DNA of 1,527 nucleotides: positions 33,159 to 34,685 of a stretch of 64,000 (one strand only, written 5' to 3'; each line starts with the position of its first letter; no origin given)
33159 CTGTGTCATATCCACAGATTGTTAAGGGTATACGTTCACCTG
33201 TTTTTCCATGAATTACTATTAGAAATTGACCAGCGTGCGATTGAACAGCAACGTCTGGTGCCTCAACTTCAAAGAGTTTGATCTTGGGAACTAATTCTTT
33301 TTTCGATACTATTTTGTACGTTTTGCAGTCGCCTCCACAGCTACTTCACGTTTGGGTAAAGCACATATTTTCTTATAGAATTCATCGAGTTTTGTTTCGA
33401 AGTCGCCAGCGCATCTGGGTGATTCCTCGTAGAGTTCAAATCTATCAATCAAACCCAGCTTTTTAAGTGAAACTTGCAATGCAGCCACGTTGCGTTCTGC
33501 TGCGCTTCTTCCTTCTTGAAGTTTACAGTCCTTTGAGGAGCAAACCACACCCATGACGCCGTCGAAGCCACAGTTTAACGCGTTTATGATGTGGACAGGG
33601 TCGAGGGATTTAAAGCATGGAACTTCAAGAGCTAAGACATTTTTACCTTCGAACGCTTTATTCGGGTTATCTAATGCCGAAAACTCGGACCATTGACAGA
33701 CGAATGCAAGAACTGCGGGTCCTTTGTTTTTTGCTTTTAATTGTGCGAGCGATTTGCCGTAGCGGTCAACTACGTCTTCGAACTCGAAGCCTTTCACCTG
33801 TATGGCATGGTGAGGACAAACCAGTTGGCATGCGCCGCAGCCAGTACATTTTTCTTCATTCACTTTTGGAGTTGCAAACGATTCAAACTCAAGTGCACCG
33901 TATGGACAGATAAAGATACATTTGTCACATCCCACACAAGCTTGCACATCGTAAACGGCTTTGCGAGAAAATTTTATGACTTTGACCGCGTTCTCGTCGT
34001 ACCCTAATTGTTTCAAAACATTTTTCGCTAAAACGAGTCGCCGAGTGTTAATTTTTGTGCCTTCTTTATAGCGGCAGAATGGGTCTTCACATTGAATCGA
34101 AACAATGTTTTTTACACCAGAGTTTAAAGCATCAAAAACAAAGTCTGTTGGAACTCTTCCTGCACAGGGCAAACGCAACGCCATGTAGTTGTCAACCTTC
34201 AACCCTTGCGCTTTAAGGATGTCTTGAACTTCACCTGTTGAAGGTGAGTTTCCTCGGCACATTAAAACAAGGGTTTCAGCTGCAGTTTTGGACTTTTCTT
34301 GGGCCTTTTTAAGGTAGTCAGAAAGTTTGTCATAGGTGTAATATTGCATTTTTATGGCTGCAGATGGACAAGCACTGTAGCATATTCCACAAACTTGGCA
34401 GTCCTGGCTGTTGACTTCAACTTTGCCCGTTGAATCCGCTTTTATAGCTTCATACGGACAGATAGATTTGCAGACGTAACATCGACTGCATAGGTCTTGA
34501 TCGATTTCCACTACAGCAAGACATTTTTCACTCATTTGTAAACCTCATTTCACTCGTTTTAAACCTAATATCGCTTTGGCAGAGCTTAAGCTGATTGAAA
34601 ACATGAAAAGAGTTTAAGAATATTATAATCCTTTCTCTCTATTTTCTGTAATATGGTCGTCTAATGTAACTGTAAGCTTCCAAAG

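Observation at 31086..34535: Possible new electron-bifurcation module: double ferredoxin-MvhD fusion co-transcribed with NfnAB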

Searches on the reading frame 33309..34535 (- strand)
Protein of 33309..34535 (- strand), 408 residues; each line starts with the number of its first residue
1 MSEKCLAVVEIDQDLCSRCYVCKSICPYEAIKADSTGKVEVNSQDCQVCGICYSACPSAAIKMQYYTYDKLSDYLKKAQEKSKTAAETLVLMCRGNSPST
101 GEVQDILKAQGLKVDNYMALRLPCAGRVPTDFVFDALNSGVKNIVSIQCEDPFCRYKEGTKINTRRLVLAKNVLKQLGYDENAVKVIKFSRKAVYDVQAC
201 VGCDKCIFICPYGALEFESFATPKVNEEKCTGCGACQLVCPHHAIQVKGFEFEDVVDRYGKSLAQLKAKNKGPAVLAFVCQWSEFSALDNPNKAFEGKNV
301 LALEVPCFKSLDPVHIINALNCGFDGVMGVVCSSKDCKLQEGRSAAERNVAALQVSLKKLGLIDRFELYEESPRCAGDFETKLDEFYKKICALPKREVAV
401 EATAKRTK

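Call 7: search_protein_families(library=pfam, proteins=[window:33309-34535:-], max_evalue=0.01)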
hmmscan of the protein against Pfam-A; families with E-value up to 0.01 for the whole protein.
window:33309-34535:- (408 aa): 16 families
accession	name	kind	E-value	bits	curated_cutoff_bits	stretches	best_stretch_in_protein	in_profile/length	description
PF02662.21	FlpD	-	2.8e-36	124.7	22.3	2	275-393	1-122/123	Methyl-viologen-reducing hydrogenase, delta subunit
PF00037.32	Fer4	-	2.7e-25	87.5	21.1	4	223-246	1-24/24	4Fe-4S binding domain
PF12837.12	Fer4_6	-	3.1e-22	77.8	25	4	223-245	2-24/24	4Fe-4S binding domain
PF14697.11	Fer4_21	-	9.9e-19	67.7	35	2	194-246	2-58/59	4Fe-4S dicluster domain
PF12838.12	Fer4_7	-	1.5e-16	61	27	3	200-244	2-52/52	4Fe-4S dicluster domain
PF13237.11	Fer4_10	-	9.1e-16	58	25.5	2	193-241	2-53/53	4Fe-4S dicluster domain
PF12797.12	Fer4_2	-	1.5e-15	56.4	24.5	2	223-241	3-21/22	4Fe-4S binding domain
PF13484.11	Fer4_16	-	5.9e-15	56.2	30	3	46-84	2-40/66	4Fe-4S double cluster binding domain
PF25160.1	LdpA_Fe-S-bd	-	1.7e-13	50.6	27.6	2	21-66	8-48/49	LdpA Fe-S cluster-binding domain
PF13187.11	Fer4_9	-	9e-13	48.5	27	2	199-245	1-52/52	4Fe-4S dicluster domain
PF12800.12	Fer4_4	-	5.2e-10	39.2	24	1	228-241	2-15/17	4Fe-4S binding domain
PF13183.11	Fer4_8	-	1.9e-08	35.1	27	0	228-244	3-17/68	4Fe-4S dicluster domain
PF12798.12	Fer4_3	-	1e-05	26.4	27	0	230-244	1-15/15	4Fe-4S binding domain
PF13459.11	Fer4_15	-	7.5e-05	23.8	22.4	0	225-241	3-19/66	4Fe-4S single cluster domain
PF13534.11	Fer4_17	-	0.00013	22.8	22.2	0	228-243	44-59/61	4Fe-4S dicluster domain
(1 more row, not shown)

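Call 8: search_protein_families(library=ncbifam, proteins=[window:33309-34535:-], max_evalue=0.01)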
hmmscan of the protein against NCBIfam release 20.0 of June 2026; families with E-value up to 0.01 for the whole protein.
window:33309-34535:- (408 aa): 101 families (the best 25 are shown)
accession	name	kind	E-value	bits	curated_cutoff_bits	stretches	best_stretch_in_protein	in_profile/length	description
NF040770.1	hetero_SS_HdrA2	exception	7.9e-53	179.7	1100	2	10-190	573-750/777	CoB-CoM heterodisulfide reductase HdrA2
NF041891.1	hdrA_Methbact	equivalog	1.2e-20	73.3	1300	2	193-370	567-738/762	ferredoxin:CoB-CoM heterodisulfide reductase subunit HdrA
NF038196.1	ferrodoxin_EFR1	subfamily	3.4e-19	69.9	75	2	71-248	59-232/242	EFR1 family ferrodoxin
NF041778.1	hetero_SS_HdrA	equivalog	5.1e-19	67.6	1400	2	8-147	581-713/771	ferredoxin:CoB-CoM heterodisulfide reductase subunit HdrA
TIGR02179.1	PorD_KorD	subfamily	8.8e-19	67.4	60.05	2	11-64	22-75/78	2-oxoacid:acceptor oxidoreductase, delta subunit, pyruvate/2-ketoisovalerate family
NF040864.1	HgcB_ferredoxin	equivalog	1e-18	67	99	2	195-248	11-64/93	mercury methylation ferredoxin HgcB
NF040684.1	PorD_Arch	equivalog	4.5e-18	65.1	120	2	192-247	26-81/85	pyruvate synthase subunit PorD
TIGR01944.1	rnfB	subfamily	4.6e-18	65.4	68.7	2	183-250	98-165/190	RnfABCDGE type electron transport complex subunit B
NF042909.1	FMH_DH_FwdF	exception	1.1e-16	60.8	375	3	183-249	241-315/336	tungsten-dependent formylmethanofuran dehydrogenase subunit FwdF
TIGR02700.1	flavo_MJ0208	hypoth_equivalog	3e-16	59.4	251.35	2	196-253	146-201/234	dihydromethanopterin reductase (acceptor)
NF006221.0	PRK08348.1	subfamily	1.3e-15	57.3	124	2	188-269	34-116/136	NADH-plastoquinone oxidoreductase subunit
NF045873.1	F420_non_VhuD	exception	1.7e-15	57.3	215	2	273-391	2-123/132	F420-non-reducing hydrogenase iron-sulfur subunit VhuD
NF004914.0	PRK06273.1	equivalog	3.9e-14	52.8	163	2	223-262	46-85/167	ferredoxin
TIGR04041.1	activase_YjjW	hypoth_equivalog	6e-14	52.1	250.2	2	197-261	40-104/276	YjjW family glycine radical enzyme activase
NF045874.1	Vhu_polyferre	exception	8e-14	51.2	600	2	177-249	107-178/381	F420-non-reducing hydrogenase associated-polyferredoxin VhuB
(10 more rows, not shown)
